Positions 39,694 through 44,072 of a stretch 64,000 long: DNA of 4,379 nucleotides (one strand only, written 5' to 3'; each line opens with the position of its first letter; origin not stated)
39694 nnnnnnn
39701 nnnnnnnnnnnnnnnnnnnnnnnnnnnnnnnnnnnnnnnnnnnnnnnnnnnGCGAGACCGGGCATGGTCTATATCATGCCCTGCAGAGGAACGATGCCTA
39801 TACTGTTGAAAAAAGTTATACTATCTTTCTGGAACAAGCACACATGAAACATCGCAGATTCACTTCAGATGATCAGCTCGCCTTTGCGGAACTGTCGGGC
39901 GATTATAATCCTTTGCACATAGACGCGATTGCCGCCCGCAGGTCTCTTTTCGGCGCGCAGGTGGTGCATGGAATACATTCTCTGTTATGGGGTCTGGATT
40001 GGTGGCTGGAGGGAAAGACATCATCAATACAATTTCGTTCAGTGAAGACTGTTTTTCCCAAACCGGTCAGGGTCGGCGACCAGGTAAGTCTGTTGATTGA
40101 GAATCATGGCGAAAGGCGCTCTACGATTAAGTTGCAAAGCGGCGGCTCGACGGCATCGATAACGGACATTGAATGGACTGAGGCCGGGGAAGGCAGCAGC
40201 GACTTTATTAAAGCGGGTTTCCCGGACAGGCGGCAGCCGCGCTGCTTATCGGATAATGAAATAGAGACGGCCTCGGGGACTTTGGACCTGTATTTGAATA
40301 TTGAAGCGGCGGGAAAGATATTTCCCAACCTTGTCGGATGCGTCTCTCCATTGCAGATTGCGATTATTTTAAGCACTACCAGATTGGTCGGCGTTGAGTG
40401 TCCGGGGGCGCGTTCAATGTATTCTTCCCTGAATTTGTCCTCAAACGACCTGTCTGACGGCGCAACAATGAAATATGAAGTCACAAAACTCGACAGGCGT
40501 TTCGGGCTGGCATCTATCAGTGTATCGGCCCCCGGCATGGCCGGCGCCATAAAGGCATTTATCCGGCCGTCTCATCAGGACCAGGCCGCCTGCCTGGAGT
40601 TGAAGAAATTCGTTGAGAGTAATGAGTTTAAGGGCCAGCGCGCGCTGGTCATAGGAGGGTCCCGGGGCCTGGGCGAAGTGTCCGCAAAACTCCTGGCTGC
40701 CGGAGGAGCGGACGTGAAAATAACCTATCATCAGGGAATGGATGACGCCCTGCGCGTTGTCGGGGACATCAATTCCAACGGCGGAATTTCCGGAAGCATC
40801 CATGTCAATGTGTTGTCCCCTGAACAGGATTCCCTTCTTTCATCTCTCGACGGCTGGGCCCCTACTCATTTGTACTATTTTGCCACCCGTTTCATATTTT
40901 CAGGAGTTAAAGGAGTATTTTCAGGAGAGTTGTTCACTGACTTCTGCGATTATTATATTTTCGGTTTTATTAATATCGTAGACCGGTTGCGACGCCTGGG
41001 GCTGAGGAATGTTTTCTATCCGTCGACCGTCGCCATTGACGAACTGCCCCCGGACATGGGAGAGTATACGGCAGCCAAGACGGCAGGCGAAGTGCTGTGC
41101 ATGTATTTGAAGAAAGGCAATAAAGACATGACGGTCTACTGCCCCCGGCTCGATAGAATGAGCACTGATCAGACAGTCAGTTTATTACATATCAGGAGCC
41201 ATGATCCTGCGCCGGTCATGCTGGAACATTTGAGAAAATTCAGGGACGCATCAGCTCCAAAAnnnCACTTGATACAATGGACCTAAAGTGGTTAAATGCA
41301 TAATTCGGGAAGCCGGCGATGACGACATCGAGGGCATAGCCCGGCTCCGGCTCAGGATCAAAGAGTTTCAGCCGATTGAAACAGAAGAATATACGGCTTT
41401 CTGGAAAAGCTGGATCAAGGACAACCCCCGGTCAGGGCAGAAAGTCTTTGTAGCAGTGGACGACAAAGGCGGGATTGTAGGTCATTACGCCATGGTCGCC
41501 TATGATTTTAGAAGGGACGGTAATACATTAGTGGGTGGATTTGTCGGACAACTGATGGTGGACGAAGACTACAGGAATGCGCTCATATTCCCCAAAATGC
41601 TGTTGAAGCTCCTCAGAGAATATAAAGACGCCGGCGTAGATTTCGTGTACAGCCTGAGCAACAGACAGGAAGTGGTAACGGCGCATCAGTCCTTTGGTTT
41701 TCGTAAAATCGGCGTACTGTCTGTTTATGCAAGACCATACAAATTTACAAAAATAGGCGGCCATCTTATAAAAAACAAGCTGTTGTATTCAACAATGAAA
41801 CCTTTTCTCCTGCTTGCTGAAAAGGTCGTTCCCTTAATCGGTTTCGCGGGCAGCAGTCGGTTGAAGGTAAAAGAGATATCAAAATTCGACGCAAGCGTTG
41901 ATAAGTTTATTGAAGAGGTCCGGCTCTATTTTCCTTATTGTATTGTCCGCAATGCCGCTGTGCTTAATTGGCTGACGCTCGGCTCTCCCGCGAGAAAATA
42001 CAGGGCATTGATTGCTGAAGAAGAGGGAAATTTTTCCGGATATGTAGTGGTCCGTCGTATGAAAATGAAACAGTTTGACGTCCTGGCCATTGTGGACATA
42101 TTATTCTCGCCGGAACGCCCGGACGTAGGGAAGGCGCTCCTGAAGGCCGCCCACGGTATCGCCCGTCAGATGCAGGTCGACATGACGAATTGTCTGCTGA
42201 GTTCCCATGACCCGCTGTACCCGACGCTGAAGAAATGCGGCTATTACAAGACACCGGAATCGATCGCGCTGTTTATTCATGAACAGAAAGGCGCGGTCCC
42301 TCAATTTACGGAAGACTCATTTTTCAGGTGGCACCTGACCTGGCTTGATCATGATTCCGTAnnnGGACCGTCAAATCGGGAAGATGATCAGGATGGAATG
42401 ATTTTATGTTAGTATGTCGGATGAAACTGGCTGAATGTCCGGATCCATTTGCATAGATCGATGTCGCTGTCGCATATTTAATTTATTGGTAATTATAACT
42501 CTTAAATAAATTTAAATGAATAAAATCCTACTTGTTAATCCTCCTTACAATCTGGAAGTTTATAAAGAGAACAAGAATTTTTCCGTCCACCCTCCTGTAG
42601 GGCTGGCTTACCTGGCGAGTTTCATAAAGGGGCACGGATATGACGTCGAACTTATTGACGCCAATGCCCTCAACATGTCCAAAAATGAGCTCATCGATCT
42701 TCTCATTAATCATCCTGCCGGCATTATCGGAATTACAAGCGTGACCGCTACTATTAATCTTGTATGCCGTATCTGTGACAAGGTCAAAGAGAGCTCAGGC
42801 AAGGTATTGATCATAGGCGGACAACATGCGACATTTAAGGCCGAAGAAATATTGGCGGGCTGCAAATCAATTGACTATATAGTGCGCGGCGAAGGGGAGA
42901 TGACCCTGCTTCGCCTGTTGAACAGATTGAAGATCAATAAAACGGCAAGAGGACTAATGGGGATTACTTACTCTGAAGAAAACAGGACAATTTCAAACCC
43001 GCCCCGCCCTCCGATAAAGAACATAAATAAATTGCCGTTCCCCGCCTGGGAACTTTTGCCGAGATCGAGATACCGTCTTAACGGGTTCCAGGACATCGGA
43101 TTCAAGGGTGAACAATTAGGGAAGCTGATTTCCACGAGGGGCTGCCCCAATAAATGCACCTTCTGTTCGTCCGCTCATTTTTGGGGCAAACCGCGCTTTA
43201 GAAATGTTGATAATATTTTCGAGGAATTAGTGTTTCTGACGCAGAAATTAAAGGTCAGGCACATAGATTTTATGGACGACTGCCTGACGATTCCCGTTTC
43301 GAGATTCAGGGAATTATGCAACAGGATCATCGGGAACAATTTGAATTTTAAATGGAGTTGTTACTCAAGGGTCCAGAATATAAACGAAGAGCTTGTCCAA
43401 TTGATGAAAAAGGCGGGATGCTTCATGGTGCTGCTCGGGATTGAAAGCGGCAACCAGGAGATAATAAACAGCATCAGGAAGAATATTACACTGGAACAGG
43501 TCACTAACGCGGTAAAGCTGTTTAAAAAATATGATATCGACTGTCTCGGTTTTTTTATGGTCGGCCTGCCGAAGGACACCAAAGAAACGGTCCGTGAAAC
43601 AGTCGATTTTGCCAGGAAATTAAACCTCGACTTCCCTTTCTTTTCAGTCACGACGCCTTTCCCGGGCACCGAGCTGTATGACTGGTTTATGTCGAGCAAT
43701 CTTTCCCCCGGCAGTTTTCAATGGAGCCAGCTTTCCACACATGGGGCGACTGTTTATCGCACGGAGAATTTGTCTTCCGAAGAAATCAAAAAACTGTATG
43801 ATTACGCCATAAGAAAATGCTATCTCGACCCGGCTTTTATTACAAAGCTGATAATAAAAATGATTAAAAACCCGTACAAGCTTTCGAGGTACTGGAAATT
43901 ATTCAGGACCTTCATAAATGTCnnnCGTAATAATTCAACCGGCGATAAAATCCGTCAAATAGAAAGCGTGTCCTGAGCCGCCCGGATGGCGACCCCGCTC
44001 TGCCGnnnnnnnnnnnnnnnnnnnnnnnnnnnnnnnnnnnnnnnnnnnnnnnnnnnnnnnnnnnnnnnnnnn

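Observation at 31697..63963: At least four GtrB/ArnC-type Und-P-sugar synthases and at least three GT-C transferases in 32 kb: parallel three-component periplasmic glycosylation systems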

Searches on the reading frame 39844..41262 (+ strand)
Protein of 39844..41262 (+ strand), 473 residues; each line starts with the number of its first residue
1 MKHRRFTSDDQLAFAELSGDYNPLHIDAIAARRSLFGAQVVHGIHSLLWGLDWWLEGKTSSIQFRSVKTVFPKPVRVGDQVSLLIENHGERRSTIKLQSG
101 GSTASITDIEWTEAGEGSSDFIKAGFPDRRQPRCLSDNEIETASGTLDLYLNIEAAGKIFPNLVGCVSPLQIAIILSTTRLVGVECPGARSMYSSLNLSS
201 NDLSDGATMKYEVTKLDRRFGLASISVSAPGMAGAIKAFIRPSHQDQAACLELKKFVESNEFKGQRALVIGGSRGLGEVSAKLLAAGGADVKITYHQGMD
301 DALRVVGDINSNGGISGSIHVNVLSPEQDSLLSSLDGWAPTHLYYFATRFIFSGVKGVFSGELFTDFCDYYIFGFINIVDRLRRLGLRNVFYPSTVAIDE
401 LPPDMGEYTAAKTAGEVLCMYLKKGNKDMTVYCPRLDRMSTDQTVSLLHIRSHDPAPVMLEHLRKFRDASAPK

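Call 3: search_protein_families(library=pfam, proteins=[window:39844-41262:+])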
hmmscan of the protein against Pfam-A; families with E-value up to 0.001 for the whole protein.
window:39844-41262:+ (473 aa): 1 family
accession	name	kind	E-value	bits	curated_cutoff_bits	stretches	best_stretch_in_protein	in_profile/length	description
PF01575.25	MaoC_dehydratas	-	2.6e-16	59.8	27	1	4-94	16-108/123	MaoC like domain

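Call 8: search_protein_families(library=ncbifam, proteins=[window:39844-41262:+], max_evalue=0.01)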
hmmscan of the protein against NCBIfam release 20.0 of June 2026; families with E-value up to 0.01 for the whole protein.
window:39844-41262:+ (473 aa): 68 families (the best 25 are shown)
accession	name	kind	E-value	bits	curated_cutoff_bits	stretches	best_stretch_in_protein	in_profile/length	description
NF009388.0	PRK12747.1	equivalog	2.5e-09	37.1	376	1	262-336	2-77/252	short chain dehydrogenase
NF005868.0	PRK07806.1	subfamily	4.8e-09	36.1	162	1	261-329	3-71/248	SDR family oxidoreductase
NF041159.1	Rham_dhyd_Thplmales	equivalog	6.5e-07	29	450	1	261-316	2-57/253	L-rhamnose 1-dehydrogenase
NF005975.0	PRK08063.1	equivalog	6.7e-07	28.9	328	1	263-327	3-67/250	enoyl-[acyl-carrier-protein] reductase FabL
NF005446.0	PRK07035.1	equivalog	1.2e-06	28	373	1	261-323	8-69/255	SDR family oxidoreductase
NF004521.0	PRK05866.1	equivalog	2.3e-06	27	368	1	238-327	16-102/294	SDR family oxidoreductase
NF007273.0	PRK09730.1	equivalog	2.7e-06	26.9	406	1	267-324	4-61/247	SDR family oxidoreductase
NF009383.0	PRK12742.1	equivalog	5.5e-06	26.1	343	1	261-311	3-53/237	SDR family oxidoreductase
NF004200.0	PRK05653.1-5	equivalog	7.3e-06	25.7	273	1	265-325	3-63/242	3-oxoacyl-ACP reductase FabG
NF006597.0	PRK09134.1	equivalog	7.4e-06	25.4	281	1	260-322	8-70/261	SDR family oxidoreductase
NF009384.0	PRK12743.1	equivalog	9e-06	25.1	264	1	264-327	6-69/258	SDR family oxidoreductase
NF053807.1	RhamDHLra1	equivalog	1.8e-05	24.6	400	1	263-328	3-68/252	L-rhamnose 1-dehydrogenase Lra1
TIGR02278.1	PaaN-DH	equivalog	2.3e-05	22.9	562.8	1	3-51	538-587/664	phenylacetic acid degradation bifunctional protein PaaZ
NF006267.0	PRK08416.1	equivalog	3.3e-05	23.6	369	1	259-354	3-99/260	enoyl-ACP reductase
NF006393.0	PRK08642.1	equivalog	3.3e-05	23.5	292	1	263-311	5-53/254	3-oxoacyl-ACP reductase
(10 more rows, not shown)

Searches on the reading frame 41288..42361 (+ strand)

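Call 3: search_protein_families(library=pfam, proteins=[window:41288-42361:+])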
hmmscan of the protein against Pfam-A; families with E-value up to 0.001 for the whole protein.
window:41288-42361:+ (358 aa): 3 families
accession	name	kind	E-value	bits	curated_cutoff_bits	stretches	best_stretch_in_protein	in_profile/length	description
PF13527.13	Acetyltransf_9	-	6.7e-08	33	25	1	6-122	2-111/127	Acetyltransferase (GNAT) domain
PF00583.31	Acetyltransf_1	-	2.3e-06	28.3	20.7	0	26-138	11-116/116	Acetyltransferase (GNAT) family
PF13508.13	Acetyltransf_7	-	3.3e-05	24.6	27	0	51-139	3-83/84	Acetyltransferase (GNAT) domain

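Call 90: search_protein_families(library=ncbifam, proteins=[window:41288-42361:+], max_evalue=0.000001)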
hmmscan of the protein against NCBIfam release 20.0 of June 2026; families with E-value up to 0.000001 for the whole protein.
window:41288-42361:+ (358 aa): 0 families

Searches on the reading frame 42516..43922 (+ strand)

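Call 3: search_protein_families(library=pfam, proteins=[window:42516-43922:+])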
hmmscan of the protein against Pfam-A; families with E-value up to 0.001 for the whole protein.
window:42516-43922:+ (469 aa): 2 families
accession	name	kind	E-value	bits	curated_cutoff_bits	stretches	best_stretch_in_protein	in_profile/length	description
PF04055.27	Radical_SAM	-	8.9e-25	88.2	29.5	1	205-366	2-166/166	Radical SAM superfamily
PF02310.24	B12-binding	-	1.7e-20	73.5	32.1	1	24-134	11-120/121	B12 binding domain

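Call 90: search_protein_families(library=ncbifam, proteins=[window:42516-43922:+], max_evalue=0.000001)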
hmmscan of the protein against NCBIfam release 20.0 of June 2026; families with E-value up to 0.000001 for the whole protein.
window:42516-43922:+ (469 aa): 23 families
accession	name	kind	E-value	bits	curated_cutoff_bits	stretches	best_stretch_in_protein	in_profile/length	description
TIGR02026.1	BchE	equivalog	3.5e-64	217.5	481.35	1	3-390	1-386/497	magnesium-protoporphyrin IX monomethyl ester anaerobic oxidative cyclase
TIGR03471.1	HpnJ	equivalog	3.8e-59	200.8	577.6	1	25-467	32-464/472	hopanoid biosynthesis associated radical SAM protein HpnJ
TIGR04479.1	bcpD_PhpK_rSAM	subfamily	1.9e-58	198.1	600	1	28-373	73-413/504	PhpK family radical SAM P-methyltransferase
NF038361.1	rSAM_Sden_1168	equivalog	7.2e-48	163.5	575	1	2-393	63-475/560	Sden_1168 family B12-binding radical SAM P-methyltransferase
TIGR04072.2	rSAM_ladder_B12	equivalog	3.8e-41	141.2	360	2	203-389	182-370/443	lipid biosynthesis B12-binding/radical SAM protein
NF050148.1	rSAM_ApyD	equivalog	5.7e-41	140.6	750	1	19-389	17-391/645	RiPP biosynthesis radical SAM protein ApyD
TIGR04014.1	B12_SAM_MJ_0865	equivalog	2.3e-35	122.2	360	1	71-395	41-362/434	methyl-coenzyme M reductase glutamine C-methyltransferase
TIGR04385.1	B12_rSAM_cofa1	equivalog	2.3e-33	116.1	450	1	26-368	19-363/438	B12 lower ligand biosynthesis radical SAM protein BzaD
TIGR04367.1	HpnR_B12_rSAM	equivalog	1.5e-29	102.9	650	1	22-388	17-370/490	hopanoid C-3 methylase HpnR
NF033070.1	rSAM_AprD4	equivalog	1.6e-27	96.6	500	1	169-426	169-422/456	AprD4 family radical SAM diol-dehydratase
TIGR04013.1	B12_SAM_MJ_1487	hypoth_equivalog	1.8e-27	96.2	251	2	57-239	32-190/382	TIGR04013 family B12-binding domain/radical SAM domain-containing protein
TIGR03975.1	rSAM_ocin_1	subfamily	1.5e-25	89.8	281.85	1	63-369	124-430/606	RiPP maturation radical SAM C-methyltransferase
TIGR04295.1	B12_rSAM_oligo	hypoth_equivalog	2.3e-24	85.9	400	1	4-333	2-327/422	TIGR04295 family B12-binding domain-containing radical SAM protein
NF040542.1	rSAM_RCCLKC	equivalog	3.4e-21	75.9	450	1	37-371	23-352/423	arsinothricin biosynthesis radical SAM protein ArsL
TIGR04190.1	B12_SAM_Ta0216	equivalog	2.3e-19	69.4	500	1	27-372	37-397/554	TIGR04190 family B12-binding domain/radical SAM domain protein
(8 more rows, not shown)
